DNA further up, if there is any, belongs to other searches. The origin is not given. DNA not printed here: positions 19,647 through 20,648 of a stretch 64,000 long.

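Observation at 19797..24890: MurU-like and AmgK-like genes clustered with Mpl: a cell-wall recycling / UDP-MurNAc salvage module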

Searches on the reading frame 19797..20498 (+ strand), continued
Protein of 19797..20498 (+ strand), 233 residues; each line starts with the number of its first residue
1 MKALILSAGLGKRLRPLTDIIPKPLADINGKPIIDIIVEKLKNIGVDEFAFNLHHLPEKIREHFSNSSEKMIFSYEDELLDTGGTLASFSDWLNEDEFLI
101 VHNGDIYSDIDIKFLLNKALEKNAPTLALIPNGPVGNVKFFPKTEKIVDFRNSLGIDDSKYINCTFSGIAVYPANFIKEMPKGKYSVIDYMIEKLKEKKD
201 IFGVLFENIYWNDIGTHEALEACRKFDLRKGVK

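Call 62: search_solved_structures(query=A3, max_evalue=0.00001)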
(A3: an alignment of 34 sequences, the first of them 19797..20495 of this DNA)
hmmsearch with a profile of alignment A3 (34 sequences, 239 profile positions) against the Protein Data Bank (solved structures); distinct sequences matched with E-value up to 0.00001: 99 (the best 60 are shown).
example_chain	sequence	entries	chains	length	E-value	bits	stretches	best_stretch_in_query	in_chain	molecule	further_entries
8x7s_B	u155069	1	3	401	2.9e-53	184.2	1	1-236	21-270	UTP--glucose-1-phosphate uridylyltransferase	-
7whr_B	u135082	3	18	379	9.8e-53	182.5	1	1-225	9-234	Nucleotidyl transferase family protein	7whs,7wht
4y7t_A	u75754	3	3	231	2.3e-52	181.3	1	1-235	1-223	Nucleotidyl transferase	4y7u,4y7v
8yre_D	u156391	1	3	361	5.5e-51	176.8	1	1-225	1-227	Mannose-1-phosphate guanylyltransferase 1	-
7x8j_A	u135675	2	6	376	5.9e-51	176.6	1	1-225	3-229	Mannose-1-phosphate guanylyltransferase 1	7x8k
7d72_K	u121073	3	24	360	1.5e-50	175.3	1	1-226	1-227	Mannose-1-phosphate guanyltransferase beta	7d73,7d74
8hhd_A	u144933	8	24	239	2.2e-48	168.3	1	1-233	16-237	Nucleotidyl transferase | N-acetylmuramate alpha-1-phosphate uridylyltransferase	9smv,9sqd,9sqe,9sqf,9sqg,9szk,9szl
5xhw_A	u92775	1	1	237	1.3e-41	146.1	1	4-231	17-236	Putative 6-deoxy-D-mannoheptose pathway protein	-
6jq8_A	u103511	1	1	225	1.3e-41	146.1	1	4-231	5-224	Putative 6-deoxy-D-mannoheptose pathway protein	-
5z09_A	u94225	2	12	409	3.4e-31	111.9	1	1-233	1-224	Dual sugar-1-phosphate nucleotidylyltransferase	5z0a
2ggo_A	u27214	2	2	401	1.8e-30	109.6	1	1-233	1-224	401aa long hypothetical glucose-1-phosphate thymidylyltransferase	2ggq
1tzf_A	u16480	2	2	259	4.7e-30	108.2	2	2-68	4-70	Glucose-1-phosphate cytidylyltransferase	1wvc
3hl3_A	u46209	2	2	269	6.1e-28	101.3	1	1-229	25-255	Glucose-1-phosphate thymidylyltransferase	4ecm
7d72_A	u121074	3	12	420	1.9e-27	99.7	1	2-182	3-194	Mannose-1-phosphate guanyltransferase alpha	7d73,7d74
3pkq_A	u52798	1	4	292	1.1e-23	87.4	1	2-233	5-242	Glucose-1-phosphate thymidylyltransferase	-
1jyk_A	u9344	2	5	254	9.3e-23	84.3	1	2-73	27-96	CTP:phosphocholine Cytidylyltransferase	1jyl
8yre_A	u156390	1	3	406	2.5e-22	82.9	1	3-192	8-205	ADP-glucose pyrophosphorylase family protein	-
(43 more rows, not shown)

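Call 70: predict_structure(alignment_id=A3)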
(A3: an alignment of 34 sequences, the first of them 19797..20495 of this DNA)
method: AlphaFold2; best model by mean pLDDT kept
length: 233 residues; sequences in the alignment: 34
mean_pLDDT: 95.9   pTM: 0.92
mean pLDDT of the five models: 95.9, 95.7, 95.6, 95.4, 95.0
residues with pLDDT >= 90: 222; 70-90: 8; 50-70: 2; < 50: 1
segments of 3 or more residues with pLDDT < 50: none
pLDDT, mean of each block of 10 residues (from residue 1): 96 95 95 97 98 97 94 96 97 97 97 98 98 90 98 96 97 98 97 98 97 96 94 57
secondary structure, 60 per line:
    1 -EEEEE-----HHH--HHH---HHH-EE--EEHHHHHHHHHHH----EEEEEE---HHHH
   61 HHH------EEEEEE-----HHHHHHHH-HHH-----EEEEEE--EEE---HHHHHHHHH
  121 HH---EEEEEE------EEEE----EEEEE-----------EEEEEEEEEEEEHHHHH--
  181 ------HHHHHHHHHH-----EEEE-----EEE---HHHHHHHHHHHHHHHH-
elements in order: E2-6 H33-43 E48-53 H57-63 E70-75 H81-88 E98-103 E106-108 H112-122 E126-131 E138-141 E146-150 E162-173 H174-178 H187-196 E202-205 E211-213 H217-232

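Call 74: fold_search(model_id=the predicted structure, library=pdb)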
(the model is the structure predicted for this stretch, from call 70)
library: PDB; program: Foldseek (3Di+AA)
matches with E <= 10: 1246; with E <= 0.001: 540
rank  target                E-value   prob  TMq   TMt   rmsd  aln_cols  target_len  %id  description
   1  4y7u                  1.5e-19  1.00  0.82  0.85   2.9       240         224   28  Structural analysis of MurU (released 2015-03-18)
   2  4y7t                  3.5e-19  1.00  0.83  0.88   2.4       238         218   28  Structural analysis of MurU (released 2015-03-18)
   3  4y7v                  3.7e-19  1.00  0.83  0.89   2.2       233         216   28  Structural analysis of MurU (released 2015-03-18)
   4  8hhd_B                2.4e-18  1.00  0.83  0.87   2.3       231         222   27  Crystal structure of PaMurU (released 2023-11-22)
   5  8x7s_A                2.9e-18  1.00  0.82  0.51   3.9       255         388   25  Crystal structure of tlr0611 (released 2024-11-27)
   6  7x8j_A                3.0e-18  1.00  0.84  0.57   3.1       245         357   26  Arabidopsis GDP-D-mannose pyrophosphorylase (VTC1) structure (unliganded) (released 2022-05-18)
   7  8x7s_B                3.4e-18  1.00  0.82  0.51   4.0       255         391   24  Crystal structure of tlr0611 (released 2024-11-27)
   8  8x7s_C                4.4e-18  1.00  0.83  0.53   3.8       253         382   24  Crystal structure of tlr0611 (released 2024-11-27)
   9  8hhd_A                1.3e-17  1.00  0.84  0.87   2.5       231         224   27  Crystal structure of PaMurU (released 2023-11-22)
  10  7x8j_B                2.5e-17  1.00  0.83  0.56   3.3       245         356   26  Arabidopsis GDP-D-mannose pyrophosphorylase (VTC1) structure (unliganded) (released 2022-05-18)
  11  7x8k_C                4.6e-17  1.00  0.84  0.56   3.4       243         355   27  Arabidopsis GDP-D-mannose pyrophosphorylase (VTC1) structure (product-bound) (released 2022-05-18)
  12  7x8k_B                7.1e-17  1.00  0.84  0.55   3.2       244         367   26  Arabidopsis GDP-D-mannose pyrophosphorylase (VTC1) structure (product-bound) (released 2022-05-18)
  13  7d72_E                9.1e-17  1.00  0.83  0.55   3.3       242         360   23  Cryo-EM structures of human GMPPA/GMPPB complex bound to GDP-Mannose (released 2021-05-05)
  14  7x8k_A                9.7e-17  1.00  0.83  0.55   3.1       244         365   25  Arabidopsis GDP-D-mannose pyrophosphorylase (VTC1) structure (product-bound) (released 2022-05-18)
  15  7d74_G                1.1e-16  1.00  0.82  0.55   3.2       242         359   22  Cryo-EM structure of GMPPA/GMPPB complex bound to GTP (state II) (released 2021-05-19)
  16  8yre_F                1.4e-16  1.00  0.79  0.54   3.5       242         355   28  Crystal structure of Arabidopsis VTC1-KJC2 (released 2025-04-02)
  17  8yre_D                1.5e-16  1.00  0.83  0.55   3.1       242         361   26  Crystal structure of Arabidopsis VTC1-KJC2 (released 2025-04-02)
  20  8yre_E                7.0e-16  1.00  0.82  0.55   3.1       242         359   26  Crystal structure of Arabidopsis VTC1-KJC2 (released 2025-04-02)
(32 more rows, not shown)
